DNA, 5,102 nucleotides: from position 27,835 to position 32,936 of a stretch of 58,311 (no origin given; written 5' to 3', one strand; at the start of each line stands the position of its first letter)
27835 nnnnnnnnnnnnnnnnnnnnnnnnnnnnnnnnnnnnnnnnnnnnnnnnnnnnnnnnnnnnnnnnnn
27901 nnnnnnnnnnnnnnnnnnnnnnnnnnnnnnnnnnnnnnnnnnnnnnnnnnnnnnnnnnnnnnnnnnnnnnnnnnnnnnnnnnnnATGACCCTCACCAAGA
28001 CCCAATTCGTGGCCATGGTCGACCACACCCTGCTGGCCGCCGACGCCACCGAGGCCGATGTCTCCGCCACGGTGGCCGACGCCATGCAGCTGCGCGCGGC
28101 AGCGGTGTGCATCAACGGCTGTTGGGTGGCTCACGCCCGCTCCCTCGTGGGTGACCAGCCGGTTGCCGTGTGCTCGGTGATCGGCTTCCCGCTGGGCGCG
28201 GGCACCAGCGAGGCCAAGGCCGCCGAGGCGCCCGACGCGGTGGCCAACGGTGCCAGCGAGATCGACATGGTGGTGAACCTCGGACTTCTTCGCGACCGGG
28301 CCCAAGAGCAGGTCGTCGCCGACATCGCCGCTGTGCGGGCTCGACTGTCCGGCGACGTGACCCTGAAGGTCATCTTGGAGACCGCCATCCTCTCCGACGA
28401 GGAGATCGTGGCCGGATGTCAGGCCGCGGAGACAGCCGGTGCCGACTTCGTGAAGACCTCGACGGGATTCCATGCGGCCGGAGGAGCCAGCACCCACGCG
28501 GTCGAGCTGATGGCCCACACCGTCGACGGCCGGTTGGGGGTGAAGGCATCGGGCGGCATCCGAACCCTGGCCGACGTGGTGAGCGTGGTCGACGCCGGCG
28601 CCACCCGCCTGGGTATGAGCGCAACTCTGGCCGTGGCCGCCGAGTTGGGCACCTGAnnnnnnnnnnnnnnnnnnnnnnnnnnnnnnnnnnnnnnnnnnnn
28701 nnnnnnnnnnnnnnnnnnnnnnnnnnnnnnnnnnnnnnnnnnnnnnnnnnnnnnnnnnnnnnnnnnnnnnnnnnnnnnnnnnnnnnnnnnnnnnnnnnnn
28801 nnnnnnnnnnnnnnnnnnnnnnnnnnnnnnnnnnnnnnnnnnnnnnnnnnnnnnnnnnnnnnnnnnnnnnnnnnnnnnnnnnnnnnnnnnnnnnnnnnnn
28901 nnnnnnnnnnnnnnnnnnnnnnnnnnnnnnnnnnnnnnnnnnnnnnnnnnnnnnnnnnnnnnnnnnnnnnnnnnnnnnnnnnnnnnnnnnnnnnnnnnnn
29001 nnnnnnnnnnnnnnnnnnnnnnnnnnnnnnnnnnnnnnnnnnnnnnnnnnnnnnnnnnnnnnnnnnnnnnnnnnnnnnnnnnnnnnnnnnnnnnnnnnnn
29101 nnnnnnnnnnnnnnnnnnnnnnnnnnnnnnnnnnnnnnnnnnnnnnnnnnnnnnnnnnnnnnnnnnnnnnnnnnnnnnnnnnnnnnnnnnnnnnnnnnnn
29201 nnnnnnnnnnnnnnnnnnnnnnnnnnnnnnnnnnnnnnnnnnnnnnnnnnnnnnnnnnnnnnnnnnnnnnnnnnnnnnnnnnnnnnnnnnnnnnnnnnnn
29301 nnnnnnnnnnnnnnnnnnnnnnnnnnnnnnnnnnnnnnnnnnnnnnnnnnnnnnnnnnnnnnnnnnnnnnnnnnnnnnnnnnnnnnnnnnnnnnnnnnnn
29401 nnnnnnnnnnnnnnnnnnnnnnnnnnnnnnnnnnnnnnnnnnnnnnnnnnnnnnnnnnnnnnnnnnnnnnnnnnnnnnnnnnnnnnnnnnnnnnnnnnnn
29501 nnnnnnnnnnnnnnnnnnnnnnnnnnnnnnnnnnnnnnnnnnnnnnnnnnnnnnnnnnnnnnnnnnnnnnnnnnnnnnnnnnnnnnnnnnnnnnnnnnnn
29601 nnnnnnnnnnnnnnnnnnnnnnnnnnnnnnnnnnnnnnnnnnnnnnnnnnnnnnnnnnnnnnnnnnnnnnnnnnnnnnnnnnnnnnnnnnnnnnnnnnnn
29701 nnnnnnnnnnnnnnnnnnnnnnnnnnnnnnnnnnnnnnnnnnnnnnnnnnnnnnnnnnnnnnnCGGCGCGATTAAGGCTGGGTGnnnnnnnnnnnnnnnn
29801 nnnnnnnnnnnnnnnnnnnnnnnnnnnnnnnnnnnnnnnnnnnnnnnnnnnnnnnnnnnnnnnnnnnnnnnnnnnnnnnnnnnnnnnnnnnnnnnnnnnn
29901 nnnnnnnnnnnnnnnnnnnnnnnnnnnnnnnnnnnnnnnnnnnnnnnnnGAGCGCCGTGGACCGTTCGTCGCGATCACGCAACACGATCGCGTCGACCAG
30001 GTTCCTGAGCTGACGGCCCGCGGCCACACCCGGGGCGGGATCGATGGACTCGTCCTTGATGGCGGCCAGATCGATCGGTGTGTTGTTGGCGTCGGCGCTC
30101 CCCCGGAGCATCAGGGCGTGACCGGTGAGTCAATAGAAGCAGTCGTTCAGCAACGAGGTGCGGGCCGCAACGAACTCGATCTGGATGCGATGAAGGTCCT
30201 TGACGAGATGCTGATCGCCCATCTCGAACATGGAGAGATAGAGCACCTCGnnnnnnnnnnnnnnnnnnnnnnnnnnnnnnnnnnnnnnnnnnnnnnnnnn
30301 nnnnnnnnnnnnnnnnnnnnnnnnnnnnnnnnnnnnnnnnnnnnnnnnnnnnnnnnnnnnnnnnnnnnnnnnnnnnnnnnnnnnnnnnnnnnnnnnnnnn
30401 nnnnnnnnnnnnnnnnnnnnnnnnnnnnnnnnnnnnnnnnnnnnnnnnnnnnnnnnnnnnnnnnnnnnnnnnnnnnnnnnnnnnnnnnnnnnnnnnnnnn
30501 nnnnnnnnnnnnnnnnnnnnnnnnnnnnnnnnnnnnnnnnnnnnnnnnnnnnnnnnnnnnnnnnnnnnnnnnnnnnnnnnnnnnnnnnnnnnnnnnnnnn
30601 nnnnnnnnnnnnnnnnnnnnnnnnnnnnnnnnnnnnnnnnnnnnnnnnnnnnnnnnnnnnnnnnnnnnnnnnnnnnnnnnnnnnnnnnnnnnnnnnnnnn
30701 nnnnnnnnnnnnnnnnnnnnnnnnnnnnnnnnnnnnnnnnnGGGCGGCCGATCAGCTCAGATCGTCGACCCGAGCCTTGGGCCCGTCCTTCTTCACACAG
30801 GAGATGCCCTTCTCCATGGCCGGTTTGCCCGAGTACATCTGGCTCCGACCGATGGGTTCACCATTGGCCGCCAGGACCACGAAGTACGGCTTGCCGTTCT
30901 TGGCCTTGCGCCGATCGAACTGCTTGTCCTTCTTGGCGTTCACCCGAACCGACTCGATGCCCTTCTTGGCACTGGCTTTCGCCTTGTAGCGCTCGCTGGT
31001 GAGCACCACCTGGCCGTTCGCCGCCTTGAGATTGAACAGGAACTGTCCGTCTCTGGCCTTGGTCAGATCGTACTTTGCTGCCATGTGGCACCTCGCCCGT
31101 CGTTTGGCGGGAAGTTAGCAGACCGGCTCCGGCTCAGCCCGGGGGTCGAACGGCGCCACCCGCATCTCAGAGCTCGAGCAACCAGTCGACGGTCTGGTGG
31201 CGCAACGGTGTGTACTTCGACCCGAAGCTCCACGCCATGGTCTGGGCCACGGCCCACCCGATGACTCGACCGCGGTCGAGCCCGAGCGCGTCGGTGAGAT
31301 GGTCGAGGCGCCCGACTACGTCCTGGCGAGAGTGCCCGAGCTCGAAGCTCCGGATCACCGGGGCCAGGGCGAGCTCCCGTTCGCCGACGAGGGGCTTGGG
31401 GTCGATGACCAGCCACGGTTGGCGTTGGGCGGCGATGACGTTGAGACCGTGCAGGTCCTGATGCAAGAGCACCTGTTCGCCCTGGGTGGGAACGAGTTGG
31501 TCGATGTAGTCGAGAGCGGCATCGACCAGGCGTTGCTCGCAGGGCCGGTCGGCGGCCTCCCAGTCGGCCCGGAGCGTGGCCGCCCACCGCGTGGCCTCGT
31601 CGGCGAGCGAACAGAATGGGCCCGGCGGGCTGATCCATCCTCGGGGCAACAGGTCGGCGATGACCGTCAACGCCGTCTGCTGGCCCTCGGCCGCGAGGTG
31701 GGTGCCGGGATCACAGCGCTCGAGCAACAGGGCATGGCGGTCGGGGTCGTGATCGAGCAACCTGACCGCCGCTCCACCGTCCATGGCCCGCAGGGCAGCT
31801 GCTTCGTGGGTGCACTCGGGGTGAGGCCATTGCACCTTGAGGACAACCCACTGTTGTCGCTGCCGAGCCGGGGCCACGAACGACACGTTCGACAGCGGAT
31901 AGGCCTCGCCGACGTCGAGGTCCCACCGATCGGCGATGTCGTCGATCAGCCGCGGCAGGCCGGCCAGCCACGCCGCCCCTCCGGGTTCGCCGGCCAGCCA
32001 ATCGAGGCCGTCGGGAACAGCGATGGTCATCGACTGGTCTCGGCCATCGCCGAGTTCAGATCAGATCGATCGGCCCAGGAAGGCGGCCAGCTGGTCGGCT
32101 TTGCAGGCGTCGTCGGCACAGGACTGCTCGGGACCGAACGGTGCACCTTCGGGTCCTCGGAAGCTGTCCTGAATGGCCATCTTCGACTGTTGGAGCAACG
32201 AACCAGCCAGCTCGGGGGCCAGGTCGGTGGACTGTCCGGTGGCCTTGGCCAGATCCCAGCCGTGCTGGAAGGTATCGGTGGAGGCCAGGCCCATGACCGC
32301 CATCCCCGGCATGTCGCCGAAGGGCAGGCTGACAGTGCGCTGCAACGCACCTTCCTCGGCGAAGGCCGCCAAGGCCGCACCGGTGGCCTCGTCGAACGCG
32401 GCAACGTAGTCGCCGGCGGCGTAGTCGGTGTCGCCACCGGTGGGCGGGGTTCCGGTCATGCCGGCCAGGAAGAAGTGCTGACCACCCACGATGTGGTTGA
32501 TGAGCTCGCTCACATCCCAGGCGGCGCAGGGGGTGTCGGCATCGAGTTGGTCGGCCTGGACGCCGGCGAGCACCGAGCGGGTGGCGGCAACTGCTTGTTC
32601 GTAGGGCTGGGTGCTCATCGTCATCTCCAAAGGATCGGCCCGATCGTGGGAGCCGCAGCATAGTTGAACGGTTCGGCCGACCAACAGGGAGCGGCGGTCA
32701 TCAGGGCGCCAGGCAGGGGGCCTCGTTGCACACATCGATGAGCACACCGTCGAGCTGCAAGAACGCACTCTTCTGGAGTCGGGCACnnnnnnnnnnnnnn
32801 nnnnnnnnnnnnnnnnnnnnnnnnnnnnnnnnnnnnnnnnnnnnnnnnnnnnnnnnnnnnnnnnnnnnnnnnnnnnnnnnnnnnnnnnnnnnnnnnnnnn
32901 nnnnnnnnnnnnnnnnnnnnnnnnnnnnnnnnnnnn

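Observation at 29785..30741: In-frame TGA exactly at the second active-site Cys of an AhpD/CMD-family gene: selenoprotein candidate or fresh pseudogene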

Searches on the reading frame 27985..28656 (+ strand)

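Call 23: search_protein_families(library=ncbifam, proteins=[window:27985-28656:+], max_evalue=0.00001)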
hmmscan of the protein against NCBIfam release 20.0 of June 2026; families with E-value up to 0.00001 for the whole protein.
window:27985-28656:+ (223 aa): 1 family
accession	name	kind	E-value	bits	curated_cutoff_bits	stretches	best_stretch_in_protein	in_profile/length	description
TIGR00126.1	deoC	equivalog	2.1e-64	216.8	117.3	1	9-216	3-208/211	deoxyribose-phosphate aldolase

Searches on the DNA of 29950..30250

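Call 60: search_rna_families(source=window, start=29950, end=30250, threshold=evalue, max_evalue=10)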
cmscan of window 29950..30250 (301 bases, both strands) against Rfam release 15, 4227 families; matches with E-value up to 10: 0.
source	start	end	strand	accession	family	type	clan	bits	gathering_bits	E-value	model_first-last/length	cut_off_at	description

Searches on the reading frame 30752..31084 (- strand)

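Call 23: search_protein_families(library=ncbifam, proteins=[window:30752-31084:-], max_evalue=0.00001)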
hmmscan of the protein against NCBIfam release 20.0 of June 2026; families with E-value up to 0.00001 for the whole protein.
window:30752-31084:- (110 aa): 1 family
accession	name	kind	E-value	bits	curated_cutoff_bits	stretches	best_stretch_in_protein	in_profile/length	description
NF041908.1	HVO_2922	equivalog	1.1e-10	41.4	90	1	4-52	2-51/54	HVO_2922 family protein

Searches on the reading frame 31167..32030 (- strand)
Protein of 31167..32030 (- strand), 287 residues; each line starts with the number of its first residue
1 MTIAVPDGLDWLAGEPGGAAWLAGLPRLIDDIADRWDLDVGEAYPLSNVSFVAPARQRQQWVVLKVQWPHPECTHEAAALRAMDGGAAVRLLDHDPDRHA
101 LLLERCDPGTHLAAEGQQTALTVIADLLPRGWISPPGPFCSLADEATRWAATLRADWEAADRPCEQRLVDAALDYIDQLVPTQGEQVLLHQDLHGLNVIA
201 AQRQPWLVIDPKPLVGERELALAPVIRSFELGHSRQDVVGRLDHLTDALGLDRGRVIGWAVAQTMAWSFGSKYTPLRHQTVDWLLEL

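Call 23: search_protein_families(library=ncbifam, proteins=[window:31167-32030:-], max_evalue=0.00001)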
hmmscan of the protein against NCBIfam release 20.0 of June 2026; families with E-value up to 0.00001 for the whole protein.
window:31167-32030:- (287 aa): 4 families
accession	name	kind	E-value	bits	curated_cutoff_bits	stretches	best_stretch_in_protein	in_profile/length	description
NF012171.0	APH_6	equivalog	1e-28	100.4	325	1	34-265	1-242/270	APH(6)-I family aminoglycoside O-phosphotransferase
NF033614.1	APH_6_Ic_gen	exception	3.4e-13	49.2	460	1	24-264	6-247/278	APH(6)-I family aminoglycoside O-phosphotransferase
NF012160.0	APH_6_Steno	exception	2.3e-08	33.3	550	1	72-263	45-238/270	APH(6) family putative aminoglycoside O-phosphotransferase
NF000011.2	APH_6_Ic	exception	1.6e-07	30.5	500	1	32-264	14-247/280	aminoglycoside O-phosphotransferase APH(6)-Ic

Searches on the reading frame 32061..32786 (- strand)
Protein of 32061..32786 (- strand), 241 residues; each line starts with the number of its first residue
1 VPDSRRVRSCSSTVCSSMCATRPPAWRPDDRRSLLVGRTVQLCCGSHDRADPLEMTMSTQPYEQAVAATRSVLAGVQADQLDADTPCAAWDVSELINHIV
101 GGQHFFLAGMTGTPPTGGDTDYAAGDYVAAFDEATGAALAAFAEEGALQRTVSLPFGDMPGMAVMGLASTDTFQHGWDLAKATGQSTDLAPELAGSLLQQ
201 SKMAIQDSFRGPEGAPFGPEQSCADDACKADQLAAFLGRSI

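Call 23: search_protein_families(library=ncbifam, proteins=[window:32061-32786:-], max_evalue=0.00001)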
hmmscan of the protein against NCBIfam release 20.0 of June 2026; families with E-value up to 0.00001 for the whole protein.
window:32061-32786:- (241 aa): 2 families
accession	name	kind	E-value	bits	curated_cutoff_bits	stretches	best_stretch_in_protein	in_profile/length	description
TIGR03086.1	TIGR03086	subfamily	8e-42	143.2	83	1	63-239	2-180/180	TIGR03086 family metal-binding protein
TIGR03083.1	TIGR03083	domain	2.5e-22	80.2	50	1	64-239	4-202/202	maleylpyruvate isomerase family mycothiol-dependent enzyme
